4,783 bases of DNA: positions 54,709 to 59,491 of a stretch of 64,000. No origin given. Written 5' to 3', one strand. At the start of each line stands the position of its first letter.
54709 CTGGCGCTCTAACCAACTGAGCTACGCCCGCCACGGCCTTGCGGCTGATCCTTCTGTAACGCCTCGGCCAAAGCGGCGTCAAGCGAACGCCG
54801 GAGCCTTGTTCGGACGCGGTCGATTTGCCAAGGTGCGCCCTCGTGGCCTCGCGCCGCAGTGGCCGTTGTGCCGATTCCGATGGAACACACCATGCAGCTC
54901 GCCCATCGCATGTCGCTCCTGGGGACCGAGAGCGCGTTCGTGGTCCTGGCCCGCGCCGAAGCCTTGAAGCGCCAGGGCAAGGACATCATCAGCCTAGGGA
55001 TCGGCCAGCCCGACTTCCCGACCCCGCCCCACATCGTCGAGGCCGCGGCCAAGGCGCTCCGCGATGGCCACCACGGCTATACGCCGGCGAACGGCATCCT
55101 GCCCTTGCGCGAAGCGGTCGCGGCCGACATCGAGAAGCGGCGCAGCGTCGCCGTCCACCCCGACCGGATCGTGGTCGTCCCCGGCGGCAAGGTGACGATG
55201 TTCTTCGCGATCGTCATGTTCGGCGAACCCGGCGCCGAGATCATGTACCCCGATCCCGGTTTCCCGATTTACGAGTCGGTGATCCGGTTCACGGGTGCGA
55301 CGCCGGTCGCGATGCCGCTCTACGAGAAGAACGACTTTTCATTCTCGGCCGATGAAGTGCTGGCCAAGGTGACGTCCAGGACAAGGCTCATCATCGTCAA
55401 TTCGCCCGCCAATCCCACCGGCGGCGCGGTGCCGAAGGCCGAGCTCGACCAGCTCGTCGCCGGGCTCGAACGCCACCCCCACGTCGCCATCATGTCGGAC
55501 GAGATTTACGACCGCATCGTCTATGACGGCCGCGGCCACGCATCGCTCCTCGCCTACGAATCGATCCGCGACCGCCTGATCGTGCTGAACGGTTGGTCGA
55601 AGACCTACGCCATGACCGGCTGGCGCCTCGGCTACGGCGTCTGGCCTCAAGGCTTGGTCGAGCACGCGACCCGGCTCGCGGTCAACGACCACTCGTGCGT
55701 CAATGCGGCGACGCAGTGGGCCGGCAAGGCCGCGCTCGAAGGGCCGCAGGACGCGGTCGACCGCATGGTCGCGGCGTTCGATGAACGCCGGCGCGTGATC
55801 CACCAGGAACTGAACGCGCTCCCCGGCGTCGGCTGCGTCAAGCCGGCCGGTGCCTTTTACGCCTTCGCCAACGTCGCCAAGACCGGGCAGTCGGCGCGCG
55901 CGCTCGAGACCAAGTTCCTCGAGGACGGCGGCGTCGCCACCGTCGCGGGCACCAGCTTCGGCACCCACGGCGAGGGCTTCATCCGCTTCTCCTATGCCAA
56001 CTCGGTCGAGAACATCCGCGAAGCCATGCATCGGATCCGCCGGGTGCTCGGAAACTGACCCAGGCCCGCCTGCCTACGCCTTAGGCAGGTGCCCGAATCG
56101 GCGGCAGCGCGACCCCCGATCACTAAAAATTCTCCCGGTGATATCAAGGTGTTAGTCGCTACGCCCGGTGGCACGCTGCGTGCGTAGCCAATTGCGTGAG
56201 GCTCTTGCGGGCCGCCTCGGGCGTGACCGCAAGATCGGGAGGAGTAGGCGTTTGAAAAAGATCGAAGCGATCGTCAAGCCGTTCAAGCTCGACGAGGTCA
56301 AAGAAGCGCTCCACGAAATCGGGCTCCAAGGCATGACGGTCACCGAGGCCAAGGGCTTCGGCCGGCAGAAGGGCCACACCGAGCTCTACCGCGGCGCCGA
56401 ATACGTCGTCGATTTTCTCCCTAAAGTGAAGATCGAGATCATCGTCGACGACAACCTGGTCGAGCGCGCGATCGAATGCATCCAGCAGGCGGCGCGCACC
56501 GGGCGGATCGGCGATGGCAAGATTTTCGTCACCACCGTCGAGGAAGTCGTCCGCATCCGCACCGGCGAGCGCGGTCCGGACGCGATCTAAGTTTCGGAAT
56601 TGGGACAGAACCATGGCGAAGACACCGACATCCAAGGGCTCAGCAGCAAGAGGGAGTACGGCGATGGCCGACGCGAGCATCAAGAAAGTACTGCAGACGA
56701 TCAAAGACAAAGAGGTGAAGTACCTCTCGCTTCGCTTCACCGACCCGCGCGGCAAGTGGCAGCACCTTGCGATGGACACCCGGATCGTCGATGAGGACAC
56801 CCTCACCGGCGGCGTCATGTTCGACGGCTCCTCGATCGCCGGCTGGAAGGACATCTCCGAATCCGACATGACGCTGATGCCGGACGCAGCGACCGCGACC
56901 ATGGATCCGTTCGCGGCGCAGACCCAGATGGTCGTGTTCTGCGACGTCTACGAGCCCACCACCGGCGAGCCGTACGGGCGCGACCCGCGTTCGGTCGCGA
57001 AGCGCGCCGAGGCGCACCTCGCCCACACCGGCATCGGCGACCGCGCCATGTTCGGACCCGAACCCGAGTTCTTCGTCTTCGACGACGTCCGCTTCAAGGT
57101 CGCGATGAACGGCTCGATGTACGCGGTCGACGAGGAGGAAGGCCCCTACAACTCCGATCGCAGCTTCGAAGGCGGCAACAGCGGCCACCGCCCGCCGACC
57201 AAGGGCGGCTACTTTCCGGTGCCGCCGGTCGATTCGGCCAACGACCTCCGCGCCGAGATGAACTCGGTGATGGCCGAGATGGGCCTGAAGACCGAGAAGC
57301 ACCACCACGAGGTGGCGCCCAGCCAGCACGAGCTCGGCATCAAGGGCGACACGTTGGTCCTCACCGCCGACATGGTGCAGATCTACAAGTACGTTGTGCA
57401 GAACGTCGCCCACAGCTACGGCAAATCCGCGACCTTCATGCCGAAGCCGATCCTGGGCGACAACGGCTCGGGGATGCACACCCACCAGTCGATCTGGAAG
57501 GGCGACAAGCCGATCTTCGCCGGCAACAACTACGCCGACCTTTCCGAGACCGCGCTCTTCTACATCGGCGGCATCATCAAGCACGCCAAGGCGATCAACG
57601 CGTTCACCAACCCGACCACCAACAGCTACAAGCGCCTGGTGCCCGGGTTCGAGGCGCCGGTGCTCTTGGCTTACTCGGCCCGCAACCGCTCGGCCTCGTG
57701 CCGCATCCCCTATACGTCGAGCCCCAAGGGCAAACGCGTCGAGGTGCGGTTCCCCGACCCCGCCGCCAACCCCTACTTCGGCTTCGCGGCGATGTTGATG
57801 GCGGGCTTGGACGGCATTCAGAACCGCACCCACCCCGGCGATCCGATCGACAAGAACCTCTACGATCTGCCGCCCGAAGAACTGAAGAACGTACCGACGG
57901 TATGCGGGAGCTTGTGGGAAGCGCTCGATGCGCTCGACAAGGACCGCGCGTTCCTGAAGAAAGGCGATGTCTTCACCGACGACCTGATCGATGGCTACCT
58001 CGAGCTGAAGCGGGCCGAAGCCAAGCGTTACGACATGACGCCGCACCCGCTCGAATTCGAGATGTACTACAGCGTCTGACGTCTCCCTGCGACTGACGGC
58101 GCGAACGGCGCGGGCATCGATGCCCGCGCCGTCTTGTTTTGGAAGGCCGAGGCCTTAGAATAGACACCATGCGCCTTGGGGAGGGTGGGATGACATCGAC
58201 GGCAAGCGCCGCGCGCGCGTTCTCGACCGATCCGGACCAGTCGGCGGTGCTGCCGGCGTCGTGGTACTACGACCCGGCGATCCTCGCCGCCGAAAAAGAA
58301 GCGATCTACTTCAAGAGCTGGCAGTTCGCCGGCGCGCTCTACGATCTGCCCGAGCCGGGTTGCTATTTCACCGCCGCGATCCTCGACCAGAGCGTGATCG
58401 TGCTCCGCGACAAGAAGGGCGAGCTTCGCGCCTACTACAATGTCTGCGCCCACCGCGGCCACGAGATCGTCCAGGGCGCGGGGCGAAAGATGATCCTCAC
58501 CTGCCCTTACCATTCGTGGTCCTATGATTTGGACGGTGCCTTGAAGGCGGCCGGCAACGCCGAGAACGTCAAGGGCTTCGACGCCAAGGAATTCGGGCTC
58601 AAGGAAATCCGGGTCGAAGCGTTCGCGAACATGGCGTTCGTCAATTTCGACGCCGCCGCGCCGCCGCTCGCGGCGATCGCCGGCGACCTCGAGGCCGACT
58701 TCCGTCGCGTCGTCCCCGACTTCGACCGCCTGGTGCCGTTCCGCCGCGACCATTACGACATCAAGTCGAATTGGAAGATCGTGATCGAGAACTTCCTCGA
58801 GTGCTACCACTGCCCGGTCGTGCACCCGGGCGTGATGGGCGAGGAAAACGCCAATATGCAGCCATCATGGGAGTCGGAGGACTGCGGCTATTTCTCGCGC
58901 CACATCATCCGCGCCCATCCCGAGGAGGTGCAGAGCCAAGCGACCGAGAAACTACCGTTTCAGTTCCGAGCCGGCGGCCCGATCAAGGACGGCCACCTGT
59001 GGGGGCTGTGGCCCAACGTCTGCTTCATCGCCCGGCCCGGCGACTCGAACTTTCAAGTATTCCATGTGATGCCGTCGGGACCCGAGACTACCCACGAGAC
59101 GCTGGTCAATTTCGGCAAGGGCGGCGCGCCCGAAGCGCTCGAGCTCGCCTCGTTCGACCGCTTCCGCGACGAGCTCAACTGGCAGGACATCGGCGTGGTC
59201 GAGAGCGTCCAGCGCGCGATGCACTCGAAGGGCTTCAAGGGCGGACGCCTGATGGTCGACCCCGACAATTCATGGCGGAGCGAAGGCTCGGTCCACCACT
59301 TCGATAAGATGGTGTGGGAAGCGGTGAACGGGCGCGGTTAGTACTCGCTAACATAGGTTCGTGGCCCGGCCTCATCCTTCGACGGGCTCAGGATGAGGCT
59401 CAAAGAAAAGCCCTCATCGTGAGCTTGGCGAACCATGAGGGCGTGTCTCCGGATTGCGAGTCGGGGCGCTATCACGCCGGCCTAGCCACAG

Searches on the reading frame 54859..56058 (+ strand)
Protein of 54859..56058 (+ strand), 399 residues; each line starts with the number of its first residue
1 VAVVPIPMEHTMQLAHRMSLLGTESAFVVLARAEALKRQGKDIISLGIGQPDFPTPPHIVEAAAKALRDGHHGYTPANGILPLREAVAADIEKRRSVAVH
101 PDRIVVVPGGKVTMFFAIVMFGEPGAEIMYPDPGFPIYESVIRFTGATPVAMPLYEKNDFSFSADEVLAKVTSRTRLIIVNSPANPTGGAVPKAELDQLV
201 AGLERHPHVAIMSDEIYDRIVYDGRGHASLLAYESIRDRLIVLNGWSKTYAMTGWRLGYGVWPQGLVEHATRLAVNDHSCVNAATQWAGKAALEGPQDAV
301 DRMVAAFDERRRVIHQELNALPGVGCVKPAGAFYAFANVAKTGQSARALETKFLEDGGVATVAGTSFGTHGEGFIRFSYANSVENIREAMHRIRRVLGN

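Call 13: search_protein_families(library=pfam, proteins=[window:54859-56058:+], max_evalue=0.0001)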
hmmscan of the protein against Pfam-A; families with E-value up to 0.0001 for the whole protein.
window:54859-56058:+ (399 aa): 1 family
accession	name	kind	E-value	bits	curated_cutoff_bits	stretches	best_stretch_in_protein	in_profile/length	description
PF00155.27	Aminotran_1_2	-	2.8e-63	214.7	19.7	1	41-393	1-361/361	Aminotransferase class I and II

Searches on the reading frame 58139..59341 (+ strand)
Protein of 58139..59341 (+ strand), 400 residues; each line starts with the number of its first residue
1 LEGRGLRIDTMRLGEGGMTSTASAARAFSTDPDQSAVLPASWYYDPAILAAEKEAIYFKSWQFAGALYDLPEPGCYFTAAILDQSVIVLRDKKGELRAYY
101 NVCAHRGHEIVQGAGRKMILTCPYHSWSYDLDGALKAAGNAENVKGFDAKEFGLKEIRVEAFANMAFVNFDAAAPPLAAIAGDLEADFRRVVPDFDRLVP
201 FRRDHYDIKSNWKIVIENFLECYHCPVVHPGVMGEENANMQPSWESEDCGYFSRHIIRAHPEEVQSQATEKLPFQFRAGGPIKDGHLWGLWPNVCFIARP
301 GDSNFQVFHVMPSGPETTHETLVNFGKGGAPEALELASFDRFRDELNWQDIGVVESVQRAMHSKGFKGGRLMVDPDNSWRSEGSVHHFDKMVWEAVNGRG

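Call 50: search_protein_families(library=pfam, proteins=[window:58139-59341:+], max_evalue=0.0001)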
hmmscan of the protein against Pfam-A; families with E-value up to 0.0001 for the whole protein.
window:58139-59341:+ (400 aa): 2 families
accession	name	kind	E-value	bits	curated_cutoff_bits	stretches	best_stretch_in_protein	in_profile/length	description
PF00848.25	Ring_hydroxyl_A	-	3.7e-30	105.8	24.9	1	195-396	1-206/208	Ring hydroxylating alpha subunit (catalytic domain)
PF00355.32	Rieske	-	2.8e-17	62.8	20.3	1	60-145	1-85/88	Rieske [2Fe-2S] domain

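Call 52: search_protein_families(library=ncbifam, proteins=[window:58139-59341:+], max_evalue=0.00001)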
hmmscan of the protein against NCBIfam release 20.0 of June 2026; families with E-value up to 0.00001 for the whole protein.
window:58139-59341:+ (400 aa): 6 families
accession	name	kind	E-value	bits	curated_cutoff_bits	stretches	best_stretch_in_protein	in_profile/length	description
NF058607.1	GlBtMonoOxGbcA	equivalog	1.9e-45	155.1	670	1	21-234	16-227/420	glycine betaine monooxygenase oxygenase subunit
TIGR03228.1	anthran_1_2_A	equivalog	8.1e-27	94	671.9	1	43-230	21-214/438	anthranilate 1,2-dioxygenase large subunit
NF042946.1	3PPDioc_HcaE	equivalog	5.2e-26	91.7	830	1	37-231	16-216/450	3-phenylpropionate/cinnamic acid dioxygenase subunit alpha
NF041684.1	ant_diox_AndAc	equivalog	8.9e-25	87.1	750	1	33-229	18-222/418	anthranilate 1,2-dioxygenase large subunit AndAc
TIGR03229.1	benzo_1_2_benA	equivalog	1.7e-17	63.4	780.95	1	42-230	20-216/433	benzoate 1,2-dioxygenase large subunit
NF052579.1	BetMthstMoxSdmAMthl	equivalog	6.7e-07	28.6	600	1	82-162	38-113/351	4beta-methylsterol monooxygenase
